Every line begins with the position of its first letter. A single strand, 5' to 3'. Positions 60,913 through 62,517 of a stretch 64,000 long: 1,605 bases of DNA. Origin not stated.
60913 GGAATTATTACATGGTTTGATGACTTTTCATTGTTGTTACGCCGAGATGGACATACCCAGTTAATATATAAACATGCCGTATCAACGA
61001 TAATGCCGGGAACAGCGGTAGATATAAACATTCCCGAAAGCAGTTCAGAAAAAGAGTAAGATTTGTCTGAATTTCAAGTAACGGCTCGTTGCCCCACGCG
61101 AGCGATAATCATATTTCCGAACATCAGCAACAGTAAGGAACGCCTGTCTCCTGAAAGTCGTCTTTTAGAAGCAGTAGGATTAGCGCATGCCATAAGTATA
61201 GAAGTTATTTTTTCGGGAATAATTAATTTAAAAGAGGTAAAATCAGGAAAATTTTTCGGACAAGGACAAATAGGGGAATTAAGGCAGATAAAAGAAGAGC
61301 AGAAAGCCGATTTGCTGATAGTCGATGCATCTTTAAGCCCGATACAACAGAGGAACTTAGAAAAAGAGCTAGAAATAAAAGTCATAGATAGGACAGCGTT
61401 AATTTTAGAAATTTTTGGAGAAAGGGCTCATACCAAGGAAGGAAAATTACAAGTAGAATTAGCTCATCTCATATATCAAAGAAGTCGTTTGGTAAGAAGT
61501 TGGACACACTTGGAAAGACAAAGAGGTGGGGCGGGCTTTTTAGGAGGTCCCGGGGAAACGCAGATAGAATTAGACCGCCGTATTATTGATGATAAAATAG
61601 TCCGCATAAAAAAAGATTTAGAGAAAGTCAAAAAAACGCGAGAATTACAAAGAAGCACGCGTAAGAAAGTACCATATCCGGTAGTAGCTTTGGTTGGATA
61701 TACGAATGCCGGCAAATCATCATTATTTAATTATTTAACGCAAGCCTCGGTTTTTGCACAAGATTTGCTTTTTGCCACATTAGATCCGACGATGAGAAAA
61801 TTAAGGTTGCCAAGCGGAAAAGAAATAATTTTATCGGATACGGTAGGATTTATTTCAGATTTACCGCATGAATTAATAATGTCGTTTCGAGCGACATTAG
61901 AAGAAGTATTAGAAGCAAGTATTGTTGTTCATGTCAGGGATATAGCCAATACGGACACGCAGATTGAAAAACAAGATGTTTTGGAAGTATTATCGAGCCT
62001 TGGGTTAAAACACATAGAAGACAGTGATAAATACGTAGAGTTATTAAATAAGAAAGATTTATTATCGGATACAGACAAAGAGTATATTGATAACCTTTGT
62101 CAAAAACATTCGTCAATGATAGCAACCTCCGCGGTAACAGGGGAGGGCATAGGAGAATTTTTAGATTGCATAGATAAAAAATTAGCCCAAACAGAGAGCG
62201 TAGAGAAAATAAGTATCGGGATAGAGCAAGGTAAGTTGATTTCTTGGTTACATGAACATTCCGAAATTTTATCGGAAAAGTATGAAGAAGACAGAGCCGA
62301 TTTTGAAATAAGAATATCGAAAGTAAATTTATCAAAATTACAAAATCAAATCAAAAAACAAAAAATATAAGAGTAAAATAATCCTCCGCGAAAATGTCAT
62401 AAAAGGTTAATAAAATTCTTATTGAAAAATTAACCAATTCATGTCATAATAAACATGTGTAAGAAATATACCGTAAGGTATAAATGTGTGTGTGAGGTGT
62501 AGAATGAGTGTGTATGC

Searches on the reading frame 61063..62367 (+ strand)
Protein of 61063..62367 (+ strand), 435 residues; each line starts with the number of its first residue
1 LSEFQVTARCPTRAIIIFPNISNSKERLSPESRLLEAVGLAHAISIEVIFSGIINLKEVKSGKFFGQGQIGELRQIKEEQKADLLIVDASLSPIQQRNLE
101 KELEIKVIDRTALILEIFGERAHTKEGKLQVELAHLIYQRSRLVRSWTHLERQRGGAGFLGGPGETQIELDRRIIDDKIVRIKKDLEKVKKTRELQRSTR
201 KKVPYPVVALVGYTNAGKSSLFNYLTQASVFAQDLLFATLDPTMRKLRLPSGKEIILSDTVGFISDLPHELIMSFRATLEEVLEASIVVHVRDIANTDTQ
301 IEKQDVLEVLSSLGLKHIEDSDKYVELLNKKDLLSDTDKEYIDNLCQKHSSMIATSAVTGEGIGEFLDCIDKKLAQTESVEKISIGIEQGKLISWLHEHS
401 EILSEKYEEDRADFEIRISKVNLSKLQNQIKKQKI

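Call 43: find_encoding_contigs(protein=window:61063-62367:+, flank=10000, max_places=10)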
Protein seq(435 aa) (435 aa): 23 contigs read that carry it; 10 places shown.
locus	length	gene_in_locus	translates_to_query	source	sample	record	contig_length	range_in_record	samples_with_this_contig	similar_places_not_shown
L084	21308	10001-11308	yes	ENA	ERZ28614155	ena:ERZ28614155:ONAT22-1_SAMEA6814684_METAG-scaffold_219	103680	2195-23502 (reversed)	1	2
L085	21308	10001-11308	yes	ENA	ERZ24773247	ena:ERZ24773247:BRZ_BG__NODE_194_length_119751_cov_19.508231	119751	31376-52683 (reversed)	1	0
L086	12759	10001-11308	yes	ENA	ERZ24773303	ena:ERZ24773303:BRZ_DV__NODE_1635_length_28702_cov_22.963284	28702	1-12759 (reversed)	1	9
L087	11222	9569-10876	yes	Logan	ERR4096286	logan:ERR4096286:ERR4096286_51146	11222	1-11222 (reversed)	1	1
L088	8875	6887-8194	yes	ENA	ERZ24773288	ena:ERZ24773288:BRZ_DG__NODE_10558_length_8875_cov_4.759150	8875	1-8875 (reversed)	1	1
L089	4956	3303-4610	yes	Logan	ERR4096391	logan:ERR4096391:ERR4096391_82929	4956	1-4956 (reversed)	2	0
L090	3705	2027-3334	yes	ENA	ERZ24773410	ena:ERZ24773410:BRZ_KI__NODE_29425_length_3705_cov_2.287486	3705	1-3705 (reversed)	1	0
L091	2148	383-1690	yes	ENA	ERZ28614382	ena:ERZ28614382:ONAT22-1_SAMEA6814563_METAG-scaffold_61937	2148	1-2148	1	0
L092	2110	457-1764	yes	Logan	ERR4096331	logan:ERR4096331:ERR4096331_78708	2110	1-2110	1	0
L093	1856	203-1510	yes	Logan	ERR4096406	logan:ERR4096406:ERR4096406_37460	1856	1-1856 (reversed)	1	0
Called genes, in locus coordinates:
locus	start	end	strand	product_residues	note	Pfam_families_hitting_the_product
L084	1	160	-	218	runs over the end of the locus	PF00300:His_Phos_1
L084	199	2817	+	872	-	PF00171:Aldedh, PF00465:Fe-ADH, PF13685:Fe-ADH_2 (weak), PF25137:ADH_Fe_C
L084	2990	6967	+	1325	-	-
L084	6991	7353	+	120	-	-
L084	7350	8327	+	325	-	PF01207:Dus, PF04131:NanE (faint)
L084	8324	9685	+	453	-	PF02254:TrkA_N, PF02080:TrkA_C, PF02254:TrkA_N, PF02080:TrkA_C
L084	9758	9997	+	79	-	PF17209:Hfq, PF21979:Hfq_1 (weak)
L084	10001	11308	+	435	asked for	PF13167:GTP-bdg_N, PF16360:GTP-bdg_M, PF01926:MMR_HSR1, PF19275:HflX_C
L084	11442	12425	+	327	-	-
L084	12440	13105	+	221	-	-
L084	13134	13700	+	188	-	-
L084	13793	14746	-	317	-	PF00535:Glycos_transf_2, PF10111:Glyco_tranf_2_2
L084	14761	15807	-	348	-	PF09923:DUF2155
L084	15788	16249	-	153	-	PF02470:MlaD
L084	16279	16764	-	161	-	PF02470:MlaD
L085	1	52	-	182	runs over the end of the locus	PF00300:His_Phos_1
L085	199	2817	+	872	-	PF00171:Aldedh, PF00465:Fe-ADH, PF13685:Fe-ADH_2 (weak), PF25137:ADH_Fe_C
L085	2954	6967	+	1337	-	-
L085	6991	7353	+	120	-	-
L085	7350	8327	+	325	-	PF01207:Dus, PF04131:NanE (faint)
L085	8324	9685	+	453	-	PF02254:TrkA_N, PF02080:TrkA_C, PF02254:TrkA_N, PF02080:TrkA_C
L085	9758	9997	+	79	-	PF17209:Hfq, PF21979:Hfq_1 (weak)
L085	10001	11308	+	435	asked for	PF13167:GTP-bdg_N, PF16360:GTP-bdg_M, PF01926:MMR_HSR1, PF19275:HflX_C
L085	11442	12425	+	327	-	-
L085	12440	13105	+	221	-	-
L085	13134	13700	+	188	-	-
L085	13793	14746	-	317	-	PF00535:Glycos_transf_2, PF10111:Glyco_tranf_2_2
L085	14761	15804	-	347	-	PF09923:DUF2155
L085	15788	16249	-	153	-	PF02470:MlaD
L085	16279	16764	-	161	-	PF02470:MlaD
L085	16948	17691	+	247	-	PF13175:AAA_15 (faint), PF00005:ABC_tran, PF13304:AAA_21 (faint)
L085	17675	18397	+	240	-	PF12679:ABC2_membrane_2 (weak)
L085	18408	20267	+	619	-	PF23357:DUF7088, PF09822:ABC_transp_aux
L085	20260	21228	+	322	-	PF14238:DUF4340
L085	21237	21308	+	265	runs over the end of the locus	PF00512:HisKA, PF02518:HATPase_c, PF13581:HATPase_c_2 (weak)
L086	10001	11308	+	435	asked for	PF13167:GTP-bdg_N, PF16360:GTP-bdg_M, PF01926:MMR_HSR1, PF19275:HflX_C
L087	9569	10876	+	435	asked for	PF13167:GTP-bdg_N, PF16360:GTP-bdg_M, PF01926:MMR_HSR1, PF19275:HflX_C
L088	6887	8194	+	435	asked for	PF13167:GTP-bdg_N, PF16360:GTP-bdg_M, PF01926:MMR_HSR1, PF19275:HflX_C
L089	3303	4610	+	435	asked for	PF13167:GTP-bdg_N, PF16360:GTP-bdg_M, PF01926:MMR_HSR1, PF19275:HflX_C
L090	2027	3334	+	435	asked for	PF13167:GTP-bdg_N, PF16360:GTP-bdg_M, PF01926:MMR_HSR1, PF19275:HflX_C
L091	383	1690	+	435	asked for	PF13167:GTP-bdg_N, PF16360:GTP-bdg_M, PF01926:MMR_HSR1, PF19275:HflX_C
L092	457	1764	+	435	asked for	PF13167:GTP-bdg_N, PF16360:GTP-bdg_M, PF01926:MMR_HSR1, PF19275:HflX_C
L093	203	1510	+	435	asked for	PF13167:GTP-bdg_N, PF16360:GTP-bdg_M, PF01926:MMR_HSR1, PF19275:HflX_C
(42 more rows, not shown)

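Call 75: search_protein_families(library=phrogs, proteins=[L085:12440-13102:+, L085:13134-13697:+], max_evalue=0.01)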
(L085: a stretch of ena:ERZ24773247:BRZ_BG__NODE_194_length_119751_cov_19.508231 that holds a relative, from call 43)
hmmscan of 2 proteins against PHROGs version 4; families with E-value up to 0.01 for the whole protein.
L085:12440-13102:+ (221 aa): 0 families

L085:13134-13697:+ (188 aa): 0 families

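Call 96: search_protein_families(library=padloc, proteins=[L085:12440-13102:+, L085:13134-13697:+], max_evalue=0.01)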
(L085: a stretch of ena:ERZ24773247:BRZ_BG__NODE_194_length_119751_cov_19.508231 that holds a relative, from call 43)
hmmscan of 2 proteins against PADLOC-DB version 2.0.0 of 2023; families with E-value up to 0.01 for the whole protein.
L085:12440-13102:+ (221 aa): 0 families

L085:13134-13697:+ (188 aa): 0 families
